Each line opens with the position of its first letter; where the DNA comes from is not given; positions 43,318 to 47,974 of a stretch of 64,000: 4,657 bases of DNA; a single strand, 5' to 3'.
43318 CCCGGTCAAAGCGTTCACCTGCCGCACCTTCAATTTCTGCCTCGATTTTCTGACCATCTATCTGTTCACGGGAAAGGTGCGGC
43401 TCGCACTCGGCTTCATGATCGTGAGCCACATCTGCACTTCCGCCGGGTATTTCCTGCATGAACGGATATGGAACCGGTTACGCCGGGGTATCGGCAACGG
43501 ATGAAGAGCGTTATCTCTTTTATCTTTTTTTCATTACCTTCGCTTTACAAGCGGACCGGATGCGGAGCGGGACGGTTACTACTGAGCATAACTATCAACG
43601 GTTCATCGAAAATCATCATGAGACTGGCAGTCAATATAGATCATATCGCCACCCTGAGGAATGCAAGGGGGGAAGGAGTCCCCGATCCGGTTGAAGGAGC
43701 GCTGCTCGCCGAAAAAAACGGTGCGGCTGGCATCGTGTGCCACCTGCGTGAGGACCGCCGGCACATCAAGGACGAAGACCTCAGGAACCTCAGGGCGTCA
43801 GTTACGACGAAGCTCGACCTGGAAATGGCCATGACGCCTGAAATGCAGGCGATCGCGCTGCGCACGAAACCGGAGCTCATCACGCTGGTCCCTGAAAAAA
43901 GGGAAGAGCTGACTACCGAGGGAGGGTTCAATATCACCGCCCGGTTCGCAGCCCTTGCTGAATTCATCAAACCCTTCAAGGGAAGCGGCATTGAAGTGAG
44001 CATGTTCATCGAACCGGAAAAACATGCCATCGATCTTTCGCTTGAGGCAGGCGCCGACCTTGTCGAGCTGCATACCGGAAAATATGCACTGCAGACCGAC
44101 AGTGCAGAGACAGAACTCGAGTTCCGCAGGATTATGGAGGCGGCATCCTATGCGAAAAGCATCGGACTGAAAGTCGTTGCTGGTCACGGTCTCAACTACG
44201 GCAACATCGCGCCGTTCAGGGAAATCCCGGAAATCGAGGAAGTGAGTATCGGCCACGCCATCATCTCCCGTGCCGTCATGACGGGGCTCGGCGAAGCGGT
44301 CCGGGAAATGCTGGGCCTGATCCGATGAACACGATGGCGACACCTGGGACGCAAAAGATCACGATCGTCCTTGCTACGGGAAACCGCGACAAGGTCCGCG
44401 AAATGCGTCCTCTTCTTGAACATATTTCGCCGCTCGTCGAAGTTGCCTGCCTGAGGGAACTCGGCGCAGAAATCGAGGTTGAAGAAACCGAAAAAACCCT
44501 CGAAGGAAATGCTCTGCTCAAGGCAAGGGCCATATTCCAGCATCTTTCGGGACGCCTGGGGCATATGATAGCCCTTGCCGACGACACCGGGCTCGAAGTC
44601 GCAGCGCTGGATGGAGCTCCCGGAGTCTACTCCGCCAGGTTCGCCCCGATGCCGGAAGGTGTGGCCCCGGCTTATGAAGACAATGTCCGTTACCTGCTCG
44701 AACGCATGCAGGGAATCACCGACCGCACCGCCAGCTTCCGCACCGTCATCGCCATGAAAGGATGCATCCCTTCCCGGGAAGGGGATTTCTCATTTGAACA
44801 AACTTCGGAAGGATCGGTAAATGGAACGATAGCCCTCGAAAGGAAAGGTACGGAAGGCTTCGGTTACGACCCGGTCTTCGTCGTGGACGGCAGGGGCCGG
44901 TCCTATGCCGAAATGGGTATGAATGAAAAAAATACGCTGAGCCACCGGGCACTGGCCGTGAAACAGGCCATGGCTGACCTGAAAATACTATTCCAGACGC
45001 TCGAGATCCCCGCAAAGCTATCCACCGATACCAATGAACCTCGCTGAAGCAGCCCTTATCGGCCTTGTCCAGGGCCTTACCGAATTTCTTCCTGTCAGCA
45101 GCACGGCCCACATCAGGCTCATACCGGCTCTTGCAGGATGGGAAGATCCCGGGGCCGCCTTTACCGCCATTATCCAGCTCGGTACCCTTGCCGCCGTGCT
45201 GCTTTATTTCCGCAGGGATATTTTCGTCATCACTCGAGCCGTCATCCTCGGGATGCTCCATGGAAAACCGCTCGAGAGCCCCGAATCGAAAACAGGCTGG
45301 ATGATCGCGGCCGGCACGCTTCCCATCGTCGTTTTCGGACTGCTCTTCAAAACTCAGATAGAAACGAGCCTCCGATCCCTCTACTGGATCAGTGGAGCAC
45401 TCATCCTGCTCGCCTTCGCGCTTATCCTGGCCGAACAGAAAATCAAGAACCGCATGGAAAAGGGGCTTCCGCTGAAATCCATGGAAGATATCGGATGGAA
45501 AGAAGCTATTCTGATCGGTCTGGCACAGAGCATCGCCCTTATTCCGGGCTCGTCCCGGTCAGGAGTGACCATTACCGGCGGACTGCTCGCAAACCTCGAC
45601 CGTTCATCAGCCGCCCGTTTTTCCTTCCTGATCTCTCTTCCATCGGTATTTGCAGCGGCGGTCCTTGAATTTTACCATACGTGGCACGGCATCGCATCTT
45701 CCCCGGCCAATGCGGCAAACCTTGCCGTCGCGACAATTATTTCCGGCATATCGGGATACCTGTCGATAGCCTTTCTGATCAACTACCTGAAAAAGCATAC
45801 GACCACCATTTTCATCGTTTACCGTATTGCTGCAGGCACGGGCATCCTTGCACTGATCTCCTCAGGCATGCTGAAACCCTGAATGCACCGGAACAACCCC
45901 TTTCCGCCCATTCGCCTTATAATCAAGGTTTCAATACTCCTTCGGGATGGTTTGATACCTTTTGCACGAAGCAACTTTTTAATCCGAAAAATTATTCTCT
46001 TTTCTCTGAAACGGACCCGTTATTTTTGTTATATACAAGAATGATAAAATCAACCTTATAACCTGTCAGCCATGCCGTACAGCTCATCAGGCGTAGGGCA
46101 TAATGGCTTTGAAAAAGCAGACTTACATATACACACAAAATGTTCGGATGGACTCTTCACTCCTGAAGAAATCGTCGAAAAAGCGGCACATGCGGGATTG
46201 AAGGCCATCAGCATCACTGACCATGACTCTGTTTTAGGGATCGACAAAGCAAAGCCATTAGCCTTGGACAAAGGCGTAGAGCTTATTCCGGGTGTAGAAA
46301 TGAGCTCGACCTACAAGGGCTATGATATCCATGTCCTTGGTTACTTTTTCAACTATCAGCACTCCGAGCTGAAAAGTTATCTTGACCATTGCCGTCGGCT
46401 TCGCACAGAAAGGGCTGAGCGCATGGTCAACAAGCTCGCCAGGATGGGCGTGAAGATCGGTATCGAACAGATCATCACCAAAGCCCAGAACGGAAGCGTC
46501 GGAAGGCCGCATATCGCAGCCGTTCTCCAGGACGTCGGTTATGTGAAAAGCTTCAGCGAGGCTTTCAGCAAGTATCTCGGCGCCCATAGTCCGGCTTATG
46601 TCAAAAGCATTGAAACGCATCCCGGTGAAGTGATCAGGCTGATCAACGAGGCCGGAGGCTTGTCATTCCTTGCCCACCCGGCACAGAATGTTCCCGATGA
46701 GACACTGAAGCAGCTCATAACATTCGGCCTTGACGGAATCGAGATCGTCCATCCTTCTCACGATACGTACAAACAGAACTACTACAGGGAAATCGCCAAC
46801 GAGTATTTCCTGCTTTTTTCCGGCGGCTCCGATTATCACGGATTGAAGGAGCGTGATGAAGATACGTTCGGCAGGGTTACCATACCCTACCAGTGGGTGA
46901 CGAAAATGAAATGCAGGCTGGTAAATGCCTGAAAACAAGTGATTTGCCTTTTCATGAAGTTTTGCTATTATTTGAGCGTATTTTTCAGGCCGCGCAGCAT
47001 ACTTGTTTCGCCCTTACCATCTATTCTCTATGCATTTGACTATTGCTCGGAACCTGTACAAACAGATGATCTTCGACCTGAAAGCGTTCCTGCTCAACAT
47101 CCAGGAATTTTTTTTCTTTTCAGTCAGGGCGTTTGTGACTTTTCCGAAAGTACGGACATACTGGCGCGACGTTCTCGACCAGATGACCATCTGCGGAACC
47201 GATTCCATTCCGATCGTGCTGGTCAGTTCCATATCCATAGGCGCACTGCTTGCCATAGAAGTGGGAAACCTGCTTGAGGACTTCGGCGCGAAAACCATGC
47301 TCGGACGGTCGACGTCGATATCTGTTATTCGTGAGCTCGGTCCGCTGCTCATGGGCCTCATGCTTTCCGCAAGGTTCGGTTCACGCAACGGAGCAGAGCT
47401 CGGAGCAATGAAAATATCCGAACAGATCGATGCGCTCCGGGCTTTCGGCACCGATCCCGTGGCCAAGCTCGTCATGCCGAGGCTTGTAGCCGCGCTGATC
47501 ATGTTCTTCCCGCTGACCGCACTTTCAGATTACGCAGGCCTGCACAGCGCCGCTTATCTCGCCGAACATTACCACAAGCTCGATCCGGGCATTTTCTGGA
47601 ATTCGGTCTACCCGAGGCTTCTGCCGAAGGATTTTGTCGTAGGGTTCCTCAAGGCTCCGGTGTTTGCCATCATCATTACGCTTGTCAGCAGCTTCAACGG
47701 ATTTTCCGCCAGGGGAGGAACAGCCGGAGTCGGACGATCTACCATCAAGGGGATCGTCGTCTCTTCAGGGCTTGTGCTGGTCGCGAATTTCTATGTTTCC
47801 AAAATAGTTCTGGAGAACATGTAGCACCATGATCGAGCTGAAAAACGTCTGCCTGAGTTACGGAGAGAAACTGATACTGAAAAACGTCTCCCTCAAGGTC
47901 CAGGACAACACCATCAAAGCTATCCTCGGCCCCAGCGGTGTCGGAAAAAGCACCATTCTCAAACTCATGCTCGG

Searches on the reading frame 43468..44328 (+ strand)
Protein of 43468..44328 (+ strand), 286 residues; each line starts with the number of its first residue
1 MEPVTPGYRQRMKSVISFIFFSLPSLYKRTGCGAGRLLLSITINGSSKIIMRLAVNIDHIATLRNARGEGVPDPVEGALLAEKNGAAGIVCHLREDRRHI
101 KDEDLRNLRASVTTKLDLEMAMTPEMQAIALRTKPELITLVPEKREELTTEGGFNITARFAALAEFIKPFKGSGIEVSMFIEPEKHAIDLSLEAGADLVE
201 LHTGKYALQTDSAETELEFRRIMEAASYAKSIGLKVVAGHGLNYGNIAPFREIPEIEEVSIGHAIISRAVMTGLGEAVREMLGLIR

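Call 82: search_protein_families(library=pfam, proteins=[window:43468-44328:+], max_evalue=1e-8)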
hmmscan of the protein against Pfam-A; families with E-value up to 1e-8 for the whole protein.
window:43468-44328:+ (286 aa): 1 family
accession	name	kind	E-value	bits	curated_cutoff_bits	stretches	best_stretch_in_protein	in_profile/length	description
PF03740.19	PdxJ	-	6.7e-96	320.4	24.5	1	52-284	1-233/234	Pyridoxal phosphate biosynthesis protein PdxJ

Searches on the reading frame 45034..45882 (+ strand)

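Call 82: search_protein_families(library=pfam, proteins=[window:45034-45882:+], max_evalue=1e-8)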
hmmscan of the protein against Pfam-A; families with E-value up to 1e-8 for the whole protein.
window:45034-45882:+ (282 aa): 1 family
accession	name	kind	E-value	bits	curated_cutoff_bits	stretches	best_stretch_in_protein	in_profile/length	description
PF02673.24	BacA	-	7.6e-77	258.9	33.4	1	6-269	1-256/257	Bacitracin resistance protein BacA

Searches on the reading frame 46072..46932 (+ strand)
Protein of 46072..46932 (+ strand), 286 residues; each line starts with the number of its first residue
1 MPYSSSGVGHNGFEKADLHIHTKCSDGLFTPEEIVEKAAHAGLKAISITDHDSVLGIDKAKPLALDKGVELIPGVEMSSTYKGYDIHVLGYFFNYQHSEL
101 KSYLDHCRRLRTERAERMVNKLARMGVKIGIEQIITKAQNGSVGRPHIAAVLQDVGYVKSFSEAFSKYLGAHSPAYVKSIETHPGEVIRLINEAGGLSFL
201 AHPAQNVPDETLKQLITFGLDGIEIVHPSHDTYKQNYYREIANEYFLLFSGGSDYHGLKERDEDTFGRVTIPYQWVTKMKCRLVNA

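Call 82: search_protein_families(library=pfam, proteins=[window:46072-46932:+], max_evalue=1e-8)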
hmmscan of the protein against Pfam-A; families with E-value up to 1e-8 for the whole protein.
window:46072-46932:+ (286 aa): 1 family
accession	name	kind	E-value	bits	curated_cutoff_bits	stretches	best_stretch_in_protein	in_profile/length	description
PF02811.25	PHP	-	1.8e-12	48.3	26.4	1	17-85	1-70/164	PHP domain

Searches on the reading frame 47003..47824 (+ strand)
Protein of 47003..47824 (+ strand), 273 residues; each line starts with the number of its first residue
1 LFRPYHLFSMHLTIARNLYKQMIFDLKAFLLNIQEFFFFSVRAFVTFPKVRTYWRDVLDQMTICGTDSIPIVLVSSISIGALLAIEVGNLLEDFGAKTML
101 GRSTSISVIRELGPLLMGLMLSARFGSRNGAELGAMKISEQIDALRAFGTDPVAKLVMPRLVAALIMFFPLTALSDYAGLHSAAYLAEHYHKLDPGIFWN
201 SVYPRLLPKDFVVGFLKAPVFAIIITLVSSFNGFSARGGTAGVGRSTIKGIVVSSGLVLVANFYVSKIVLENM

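Call 82: search_protein_families(library=pfam, proteins=[window:47003-47824:+], max_evalue=1e-8)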
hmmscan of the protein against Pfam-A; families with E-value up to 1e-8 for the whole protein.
window:47003-47824:+ (273 aa): 1 family
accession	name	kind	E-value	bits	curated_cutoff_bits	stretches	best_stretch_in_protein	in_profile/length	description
PF02405.21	MlaE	-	1.9e-67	227.4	22.5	1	58-267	2-211/212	Permease MlaE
